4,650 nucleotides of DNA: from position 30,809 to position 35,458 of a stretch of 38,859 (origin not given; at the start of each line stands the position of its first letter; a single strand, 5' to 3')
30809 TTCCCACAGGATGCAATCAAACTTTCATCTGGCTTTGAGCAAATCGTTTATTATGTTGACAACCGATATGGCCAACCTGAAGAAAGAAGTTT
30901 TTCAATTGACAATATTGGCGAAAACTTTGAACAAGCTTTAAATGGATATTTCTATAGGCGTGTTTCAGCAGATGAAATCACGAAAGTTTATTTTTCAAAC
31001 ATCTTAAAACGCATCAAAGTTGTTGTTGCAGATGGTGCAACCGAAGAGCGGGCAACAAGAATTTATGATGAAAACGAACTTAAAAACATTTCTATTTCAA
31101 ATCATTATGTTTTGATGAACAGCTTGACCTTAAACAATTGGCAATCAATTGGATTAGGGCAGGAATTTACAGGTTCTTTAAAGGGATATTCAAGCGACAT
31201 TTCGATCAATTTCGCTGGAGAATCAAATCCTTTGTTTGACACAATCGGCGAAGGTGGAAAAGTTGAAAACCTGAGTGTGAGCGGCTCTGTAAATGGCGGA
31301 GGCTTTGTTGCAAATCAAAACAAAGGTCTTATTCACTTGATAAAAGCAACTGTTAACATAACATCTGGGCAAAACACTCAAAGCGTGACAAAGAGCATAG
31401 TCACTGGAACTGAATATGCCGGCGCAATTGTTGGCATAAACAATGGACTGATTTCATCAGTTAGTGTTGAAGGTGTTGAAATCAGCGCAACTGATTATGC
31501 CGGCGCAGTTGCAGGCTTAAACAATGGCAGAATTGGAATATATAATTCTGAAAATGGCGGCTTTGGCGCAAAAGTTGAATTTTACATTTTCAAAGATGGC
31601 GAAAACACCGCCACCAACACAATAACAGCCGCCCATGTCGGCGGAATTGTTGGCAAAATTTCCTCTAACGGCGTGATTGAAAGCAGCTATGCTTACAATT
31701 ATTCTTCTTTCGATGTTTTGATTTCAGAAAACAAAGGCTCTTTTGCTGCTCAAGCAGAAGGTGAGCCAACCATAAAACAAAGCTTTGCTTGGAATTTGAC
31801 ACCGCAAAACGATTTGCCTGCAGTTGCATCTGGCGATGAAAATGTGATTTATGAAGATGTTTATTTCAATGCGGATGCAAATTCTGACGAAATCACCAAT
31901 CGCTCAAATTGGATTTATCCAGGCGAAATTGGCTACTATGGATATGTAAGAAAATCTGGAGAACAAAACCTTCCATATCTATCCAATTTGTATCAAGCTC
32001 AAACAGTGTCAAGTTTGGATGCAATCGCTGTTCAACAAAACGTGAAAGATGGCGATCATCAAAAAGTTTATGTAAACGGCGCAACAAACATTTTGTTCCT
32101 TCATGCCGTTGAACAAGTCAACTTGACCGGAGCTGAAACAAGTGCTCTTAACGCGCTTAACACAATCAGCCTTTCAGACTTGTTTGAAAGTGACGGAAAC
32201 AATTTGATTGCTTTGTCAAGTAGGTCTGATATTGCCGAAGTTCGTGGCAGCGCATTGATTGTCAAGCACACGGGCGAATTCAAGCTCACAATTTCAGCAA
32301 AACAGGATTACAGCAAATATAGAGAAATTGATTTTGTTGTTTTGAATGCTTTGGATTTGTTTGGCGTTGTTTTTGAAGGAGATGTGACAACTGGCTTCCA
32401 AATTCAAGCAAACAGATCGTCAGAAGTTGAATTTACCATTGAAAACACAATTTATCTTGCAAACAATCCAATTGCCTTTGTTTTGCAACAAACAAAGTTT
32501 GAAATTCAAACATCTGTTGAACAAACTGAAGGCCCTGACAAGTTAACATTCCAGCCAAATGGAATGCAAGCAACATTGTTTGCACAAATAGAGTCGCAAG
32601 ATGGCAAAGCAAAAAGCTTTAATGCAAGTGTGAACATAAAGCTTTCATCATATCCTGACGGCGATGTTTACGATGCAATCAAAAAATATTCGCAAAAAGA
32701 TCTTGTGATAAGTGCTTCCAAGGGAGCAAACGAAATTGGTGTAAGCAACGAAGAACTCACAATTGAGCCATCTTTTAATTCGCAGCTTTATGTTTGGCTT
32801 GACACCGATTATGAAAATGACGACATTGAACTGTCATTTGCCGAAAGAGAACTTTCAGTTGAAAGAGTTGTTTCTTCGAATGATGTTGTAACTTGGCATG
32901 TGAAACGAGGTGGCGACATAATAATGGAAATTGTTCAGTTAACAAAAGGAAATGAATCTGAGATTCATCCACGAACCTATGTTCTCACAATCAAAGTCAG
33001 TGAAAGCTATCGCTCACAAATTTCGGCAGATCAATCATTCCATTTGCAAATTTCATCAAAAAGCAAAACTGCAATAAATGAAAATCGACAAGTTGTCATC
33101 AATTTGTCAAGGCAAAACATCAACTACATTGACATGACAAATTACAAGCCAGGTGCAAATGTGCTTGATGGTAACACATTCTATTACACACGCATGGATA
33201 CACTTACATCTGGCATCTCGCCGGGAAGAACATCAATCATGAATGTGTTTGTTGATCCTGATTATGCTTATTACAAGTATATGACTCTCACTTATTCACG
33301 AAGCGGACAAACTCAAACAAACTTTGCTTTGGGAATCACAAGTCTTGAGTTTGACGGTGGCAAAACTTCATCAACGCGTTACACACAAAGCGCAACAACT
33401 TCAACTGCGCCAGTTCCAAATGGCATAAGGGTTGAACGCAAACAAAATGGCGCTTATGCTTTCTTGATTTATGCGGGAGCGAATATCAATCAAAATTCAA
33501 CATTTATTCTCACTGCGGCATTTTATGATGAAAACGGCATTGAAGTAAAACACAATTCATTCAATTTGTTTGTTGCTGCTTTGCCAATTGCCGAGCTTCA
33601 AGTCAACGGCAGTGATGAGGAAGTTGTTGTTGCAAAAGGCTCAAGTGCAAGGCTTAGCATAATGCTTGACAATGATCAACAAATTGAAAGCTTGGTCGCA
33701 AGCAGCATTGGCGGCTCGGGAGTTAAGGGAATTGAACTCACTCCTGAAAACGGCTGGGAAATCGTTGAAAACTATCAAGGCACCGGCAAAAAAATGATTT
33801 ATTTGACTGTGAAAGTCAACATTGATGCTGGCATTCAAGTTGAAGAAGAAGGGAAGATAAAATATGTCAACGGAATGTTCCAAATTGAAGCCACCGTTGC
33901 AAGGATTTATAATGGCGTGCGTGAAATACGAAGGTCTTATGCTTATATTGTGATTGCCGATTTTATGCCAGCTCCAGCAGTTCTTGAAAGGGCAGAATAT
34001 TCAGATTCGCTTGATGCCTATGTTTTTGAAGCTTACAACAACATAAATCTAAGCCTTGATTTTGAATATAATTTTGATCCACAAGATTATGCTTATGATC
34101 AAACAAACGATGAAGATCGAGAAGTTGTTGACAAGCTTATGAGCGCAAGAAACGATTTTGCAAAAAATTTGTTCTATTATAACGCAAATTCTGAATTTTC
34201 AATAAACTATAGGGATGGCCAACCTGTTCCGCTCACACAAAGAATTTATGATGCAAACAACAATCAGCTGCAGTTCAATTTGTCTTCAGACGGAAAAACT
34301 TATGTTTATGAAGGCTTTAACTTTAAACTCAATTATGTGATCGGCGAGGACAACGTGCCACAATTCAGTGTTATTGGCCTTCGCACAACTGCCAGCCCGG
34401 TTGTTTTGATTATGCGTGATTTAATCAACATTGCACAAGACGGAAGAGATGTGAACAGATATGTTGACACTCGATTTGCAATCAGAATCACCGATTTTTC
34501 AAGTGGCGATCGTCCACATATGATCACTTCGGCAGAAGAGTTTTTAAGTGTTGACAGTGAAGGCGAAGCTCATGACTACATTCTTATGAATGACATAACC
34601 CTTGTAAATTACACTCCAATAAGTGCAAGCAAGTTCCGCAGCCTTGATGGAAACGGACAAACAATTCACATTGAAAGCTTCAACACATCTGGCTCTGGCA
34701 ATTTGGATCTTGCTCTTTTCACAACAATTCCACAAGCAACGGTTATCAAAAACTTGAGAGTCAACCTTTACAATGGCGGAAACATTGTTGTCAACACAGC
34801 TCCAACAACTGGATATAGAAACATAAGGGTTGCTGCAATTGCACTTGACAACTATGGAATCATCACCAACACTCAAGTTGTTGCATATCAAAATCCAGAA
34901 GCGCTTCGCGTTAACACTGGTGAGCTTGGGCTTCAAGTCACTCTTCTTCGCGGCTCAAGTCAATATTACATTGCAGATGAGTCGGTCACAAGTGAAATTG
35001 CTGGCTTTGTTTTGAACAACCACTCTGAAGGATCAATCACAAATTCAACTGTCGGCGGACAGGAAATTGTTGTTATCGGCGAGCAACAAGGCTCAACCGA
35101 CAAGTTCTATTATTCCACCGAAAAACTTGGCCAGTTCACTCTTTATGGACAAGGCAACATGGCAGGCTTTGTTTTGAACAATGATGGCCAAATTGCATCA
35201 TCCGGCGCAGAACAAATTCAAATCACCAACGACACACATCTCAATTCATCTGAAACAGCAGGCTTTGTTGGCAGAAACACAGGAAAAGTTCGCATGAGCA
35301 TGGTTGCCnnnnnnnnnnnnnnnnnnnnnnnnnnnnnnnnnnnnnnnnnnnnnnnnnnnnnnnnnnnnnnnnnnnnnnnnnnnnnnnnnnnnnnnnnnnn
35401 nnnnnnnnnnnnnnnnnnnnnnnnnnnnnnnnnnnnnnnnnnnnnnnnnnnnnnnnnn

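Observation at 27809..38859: Unlisted open reading frame of more than 11 kb: a giant lipoprotein gene that runs off the window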

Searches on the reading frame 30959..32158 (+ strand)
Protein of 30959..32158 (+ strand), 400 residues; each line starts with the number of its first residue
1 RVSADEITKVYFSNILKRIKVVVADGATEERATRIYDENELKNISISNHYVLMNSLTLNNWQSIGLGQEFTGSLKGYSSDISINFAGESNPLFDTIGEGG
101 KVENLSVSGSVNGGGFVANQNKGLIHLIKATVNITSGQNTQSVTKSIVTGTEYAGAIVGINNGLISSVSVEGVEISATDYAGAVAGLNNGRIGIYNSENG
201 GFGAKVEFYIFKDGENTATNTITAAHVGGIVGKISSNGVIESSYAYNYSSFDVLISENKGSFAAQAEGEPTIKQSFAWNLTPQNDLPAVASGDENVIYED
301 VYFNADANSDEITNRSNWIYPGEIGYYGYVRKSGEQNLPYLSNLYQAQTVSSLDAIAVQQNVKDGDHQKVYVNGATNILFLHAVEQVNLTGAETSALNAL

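Call 18: search_protein_families(library=pfam, proteins=[window:30959-32158:+], max_evalue=5)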
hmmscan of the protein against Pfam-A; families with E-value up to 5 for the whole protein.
window:30959-32158:+ (400 aa): 2 families
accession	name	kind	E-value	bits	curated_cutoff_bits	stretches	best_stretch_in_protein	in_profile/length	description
PF05342.19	Peptidase_M26_N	-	0.056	13.1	27.7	1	66-107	179-219/250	M26 IgA1-specific Metallo-endopeptidase N-terminal region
PF07581.17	Glug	-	0.14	13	20.5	1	224-245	2-23/28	The GLUG motif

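Call 27: search_protein_families(library=ncbifam, proteins=[window:30959-32158:+], max_evalue=1)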
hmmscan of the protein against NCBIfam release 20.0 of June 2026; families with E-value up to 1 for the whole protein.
window:30959-32158:+ (400 aa): 0 families

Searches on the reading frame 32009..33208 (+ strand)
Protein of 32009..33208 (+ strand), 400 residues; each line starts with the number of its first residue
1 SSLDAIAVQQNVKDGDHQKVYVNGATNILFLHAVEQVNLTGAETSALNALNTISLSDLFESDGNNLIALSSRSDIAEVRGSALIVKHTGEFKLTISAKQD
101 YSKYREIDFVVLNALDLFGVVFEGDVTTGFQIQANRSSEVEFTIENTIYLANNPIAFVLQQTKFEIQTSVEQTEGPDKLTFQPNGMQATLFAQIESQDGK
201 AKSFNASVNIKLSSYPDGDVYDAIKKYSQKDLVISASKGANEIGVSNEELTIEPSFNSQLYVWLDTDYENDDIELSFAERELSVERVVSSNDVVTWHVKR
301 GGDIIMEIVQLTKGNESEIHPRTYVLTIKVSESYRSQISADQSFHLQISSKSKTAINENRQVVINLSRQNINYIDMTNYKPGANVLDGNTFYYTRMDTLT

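Call 18: search_protein_families(library=pfam, proteins=[window:32009-33208:+], max_evalue=5)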
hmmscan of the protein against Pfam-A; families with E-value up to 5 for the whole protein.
window:32009-33208:+ (400 aa): 2 families
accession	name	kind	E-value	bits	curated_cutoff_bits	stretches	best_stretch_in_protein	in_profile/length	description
PF19254.5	DUF5901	-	0.015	14.7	26.4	1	177-399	139-339/533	Family of unknown function (DUF5901)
PF13437.12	HlyD_3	-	0.016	16.3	22.2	1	287-355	9-68/106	HlyD family secretion protein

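Call 27: search_protein_families(library=ncbifam, proteins=[window:32009-33208:+], max_evalue=1)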
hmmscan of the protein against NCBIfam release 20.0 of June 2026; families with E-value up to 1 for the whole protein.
window:32009-33208:+ (400 aa): 1 family
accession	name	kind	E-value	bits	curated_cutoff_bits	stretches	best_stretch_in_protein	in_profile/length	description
NF011815.0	PRK15287.1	equivalog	0.034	13.9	253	1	324-380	4-60/158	fimbrial minor subunit StfF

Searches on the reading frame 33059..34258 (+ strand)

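Call 18: search_protein_families(library=pfam, proteins=[window:33059-34258:+], max_evalue=5)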
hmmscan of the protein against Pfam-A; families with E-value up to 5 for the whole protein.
window:33059-34258:+ (400 aa): 1 family
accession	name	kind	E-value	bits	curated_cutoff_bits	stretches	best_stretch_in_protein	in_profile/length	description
PF11869.14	DUF3389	-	0.00055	20.5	25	1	181-214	37-69/75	Protein of unknown function (DUF3389)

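Call 27: search_protein_families(library=ncbifam, proteins=[window:33059-34258:+], max_evalue=1)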
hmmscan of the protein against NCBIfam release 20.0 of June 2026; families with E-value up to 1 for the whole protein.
window:33059-34258:+ (400 aa): 2 families
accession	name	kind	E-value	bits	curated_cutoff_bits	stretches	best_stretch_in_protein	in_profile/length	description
TIGR01387.1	cztR_silR_copR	subfamily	0.02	14.5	279.2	1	225-296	50-123/218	heavy metal response regulator transcription factor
NF040478.1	blaLAQ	exception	0.062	12.2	850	1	223-254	269-300/380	LAQ family class C beta-lactamase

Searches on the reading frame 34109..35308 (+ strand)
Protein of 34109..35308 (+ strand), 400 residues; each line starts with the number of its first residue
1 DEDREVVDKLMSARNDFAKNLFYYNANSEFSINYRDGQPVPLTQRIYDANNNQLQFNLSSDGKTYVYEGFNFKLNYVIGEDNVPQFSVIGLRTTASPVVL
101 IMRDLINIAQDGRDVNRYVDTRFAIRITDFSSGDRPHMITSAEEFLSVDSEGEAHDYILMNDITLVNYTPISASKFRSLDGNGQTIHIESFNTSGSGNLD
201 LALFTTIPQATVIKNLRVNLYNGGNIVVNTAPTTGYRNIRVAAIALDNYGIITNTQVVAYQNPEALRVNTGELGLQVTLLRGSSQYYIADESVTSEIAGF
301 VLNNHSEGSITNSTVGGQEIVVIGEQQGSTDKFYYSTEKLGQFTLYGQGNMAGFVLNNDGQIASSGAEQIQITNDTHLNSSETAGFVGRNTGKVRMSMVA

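Call 18: search_protein_families(library=pfam, proteins=[window:34109-35308:+], max_evalue=5)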
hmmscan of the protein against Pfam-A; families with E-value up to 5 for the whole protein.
window:34109-35308:+ (400 aa): 2 families
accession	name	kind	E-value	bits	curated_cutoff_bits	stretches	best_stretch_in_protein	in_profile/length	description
PF07581.17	Glug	-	0.14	13.1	20.5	0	297-319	8-26/28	The GLUG motif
PF13953.12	PapC_C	-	0.15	12.4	27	1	31-66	3-37/66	PapC C-terminal domain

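Call 27: search_protein_families(library=ncbifam, proteins=[window:34109-35308:+], max_evalue=1)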
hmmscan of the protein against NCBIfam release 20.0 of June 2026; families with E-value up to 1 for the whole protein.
window:34109-35308:+ (400 aa): 1 family
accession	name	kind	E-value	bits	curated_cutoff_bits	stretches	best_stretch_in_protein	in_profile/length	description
TIGR00478.1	tly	subfamily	0.019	14.3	185.8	1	48-125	105-177/228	TlyA family rRNA (cytidine-2'-O)-methyltransferase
